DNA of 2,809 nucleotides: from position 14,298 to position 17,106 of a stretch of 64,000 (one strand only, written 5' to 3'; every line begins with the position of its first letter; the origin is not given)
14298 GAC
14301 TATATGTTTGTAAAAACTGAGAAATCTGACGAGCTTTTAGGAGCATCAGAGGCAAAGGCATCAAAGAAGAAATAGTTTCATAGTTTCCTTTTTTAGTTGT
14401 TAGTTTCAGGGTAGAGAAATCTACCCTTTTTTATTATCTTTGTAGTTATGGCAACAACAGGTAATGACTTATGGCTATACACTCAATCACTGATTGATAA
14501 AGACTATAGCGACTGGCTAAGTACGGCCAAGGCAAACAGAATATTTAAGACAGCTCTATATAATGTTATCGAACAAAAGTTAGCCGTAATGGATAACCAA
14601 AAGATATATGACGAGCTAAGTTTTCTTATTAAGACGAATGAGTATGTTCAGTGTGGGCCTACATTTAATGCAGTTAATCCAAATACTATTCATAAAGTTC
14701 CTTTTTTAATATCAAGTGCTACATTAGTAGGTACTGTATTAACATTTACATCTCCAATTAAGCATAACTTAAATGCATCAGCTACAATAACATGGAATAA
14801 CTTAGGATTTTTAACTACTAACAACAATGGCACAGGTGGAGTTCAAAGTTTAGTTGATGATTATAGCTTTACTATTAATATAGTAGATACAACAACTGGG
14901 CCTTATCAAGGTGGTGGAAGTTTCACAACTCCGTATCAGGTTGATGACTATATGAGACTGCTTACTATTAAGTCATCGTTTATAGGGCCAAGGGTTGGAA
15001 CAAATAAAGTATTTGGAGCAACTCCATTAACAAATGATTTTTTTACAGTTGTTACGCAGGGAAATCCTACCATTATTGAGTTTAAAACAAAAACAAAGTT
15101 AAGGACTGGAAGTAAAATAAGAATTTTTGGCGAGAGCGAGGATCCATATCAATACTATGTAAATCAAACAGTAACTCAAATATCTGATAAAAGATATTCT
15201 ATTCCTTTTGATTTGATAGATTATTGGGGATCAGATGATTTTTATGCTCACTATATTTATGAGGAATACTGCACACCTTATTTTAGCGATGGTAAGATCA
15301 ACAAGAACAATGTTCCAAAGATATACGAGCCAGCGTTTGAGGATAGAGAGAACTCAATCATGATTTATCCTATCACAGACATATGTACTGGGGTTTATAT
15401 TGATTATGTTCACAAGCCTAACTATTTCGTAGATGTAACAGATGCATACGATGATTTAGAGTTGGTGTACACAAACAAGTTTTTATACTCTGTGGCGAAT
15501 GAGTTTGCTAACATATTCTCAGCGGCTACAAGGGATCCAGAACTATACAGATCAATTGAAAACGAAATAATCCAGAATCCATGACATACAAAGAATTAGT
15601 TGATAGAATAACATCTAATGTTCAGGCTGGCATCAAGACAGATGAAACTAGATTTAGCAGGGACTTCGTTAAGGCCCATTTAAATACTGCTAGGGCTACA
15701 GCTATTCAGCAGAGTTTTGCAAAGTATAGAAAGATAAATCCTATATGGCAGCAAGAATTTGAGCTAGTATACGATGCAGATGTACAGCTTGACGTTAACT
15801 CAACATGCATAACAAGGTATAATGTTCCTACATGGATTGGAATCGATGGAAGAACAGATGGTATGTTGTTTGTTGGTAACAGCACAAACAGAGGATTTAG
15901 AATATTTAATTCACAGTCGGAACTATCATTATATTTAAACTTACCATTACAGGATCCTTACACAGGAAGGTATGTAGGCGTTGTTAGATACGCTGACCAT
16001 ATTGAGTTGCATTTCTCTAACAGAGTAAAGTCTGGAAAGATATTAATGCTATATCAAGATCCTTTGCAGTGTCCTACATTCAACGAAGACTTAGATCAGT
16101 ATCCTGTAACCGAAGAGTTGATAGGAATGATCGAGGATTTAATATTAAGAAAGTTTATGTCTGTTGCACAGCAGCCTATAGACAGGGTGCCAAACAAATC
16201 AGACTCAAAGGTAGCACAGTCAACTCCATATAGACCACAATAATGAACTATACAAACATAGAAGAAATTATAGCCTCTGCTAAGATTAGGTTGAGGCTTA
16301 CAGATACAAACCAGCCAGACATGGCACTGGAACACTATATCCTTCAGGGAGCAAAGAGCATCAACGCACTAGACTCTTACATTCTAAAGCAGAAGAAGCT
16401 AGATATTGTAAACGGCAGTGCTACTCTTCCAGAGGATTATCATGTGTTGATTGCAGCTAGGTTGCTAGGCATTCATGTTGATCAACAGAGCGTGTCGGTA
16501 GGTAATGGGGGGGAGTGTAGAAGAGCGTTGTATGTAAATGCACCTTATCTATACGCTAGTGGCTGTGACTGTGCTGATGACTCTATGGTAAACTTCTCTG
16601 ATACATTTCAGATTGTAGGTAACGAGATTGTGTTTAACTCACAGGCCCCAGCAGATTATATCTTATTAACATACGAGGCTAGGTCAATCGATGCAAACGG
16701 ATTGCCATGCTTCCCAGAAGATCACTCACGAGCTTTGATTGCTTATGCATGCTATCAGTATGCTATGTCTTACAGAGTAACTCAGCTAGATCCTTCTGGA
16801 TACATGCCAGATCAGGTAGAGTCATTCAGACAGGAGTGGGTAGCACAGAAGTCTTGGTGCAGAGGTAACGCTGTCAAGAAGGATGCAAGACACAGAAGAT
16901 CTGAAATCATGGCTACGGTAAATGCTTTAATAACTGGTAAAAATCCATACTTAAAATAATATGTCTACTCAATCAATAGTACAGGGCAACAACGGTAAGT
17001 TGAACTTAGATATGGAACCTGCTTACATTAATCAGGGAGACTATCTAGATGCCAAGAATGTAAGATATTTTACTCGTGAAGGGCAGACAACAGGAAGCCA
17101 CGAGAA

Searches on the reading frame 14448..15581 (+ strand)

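Call 8: search_protein_families(library=phrogs, proteins=[window:14448-15581:+], max_evalue=0.001)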
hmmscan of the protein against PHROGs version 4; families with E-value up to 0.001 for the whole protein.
window:14448-15581:+ (378 aa): 0 families

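Call 17: search_protein_families(library=pfam, proteins=[window:14448-15581:+], max_evalue=0.01)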
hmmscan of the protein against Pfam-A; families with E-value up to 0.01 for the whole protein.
window:14448-15581:+ (378 aa): 1 family
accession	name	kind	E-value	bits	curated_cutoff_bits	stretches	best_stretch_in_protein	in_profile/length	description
PF16190.11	E1_FCCH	-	0.0074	16.8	29.5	0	97-160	5-67/70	Ubiquitin-activating enzyme E1 FCCH domain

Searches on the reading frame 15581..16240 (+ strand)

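Call 17: search_protein_families(library=pfam, proteins=[window:15581-16240:+], max_evalue=0.01)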
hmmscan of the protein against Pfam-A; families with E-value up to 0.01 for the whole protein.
window:15581-16240:+ (220 aa): 1 family
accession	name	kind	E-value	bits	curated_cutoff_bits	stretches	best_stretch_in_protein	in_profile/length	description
PF25702.1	CrAss_Ring_2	-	5.3e-11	43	27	1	5-208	1-208/210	Phage tail ring protein 2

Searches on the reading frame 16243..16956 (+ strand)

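Call 17: search_protein_families(library=pfam, proteins=[window:16243-16956:+], max_evalue=0.01)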
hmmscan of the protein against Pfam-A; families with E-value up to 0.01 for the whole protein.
window:16243-16956:+ (238 aa): 2 families
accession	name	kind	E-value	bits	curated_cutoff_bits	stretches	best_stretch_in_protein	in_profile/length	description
PF24228.1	CrAss_Ring_1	-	9.9e-10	38.7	27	2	1-70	3-72/272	Phage tail ring protein 1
PF24175.2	SU10_adaptor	-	2e-06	28.9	27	1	5-178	2-160/194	SU10 adaptor protein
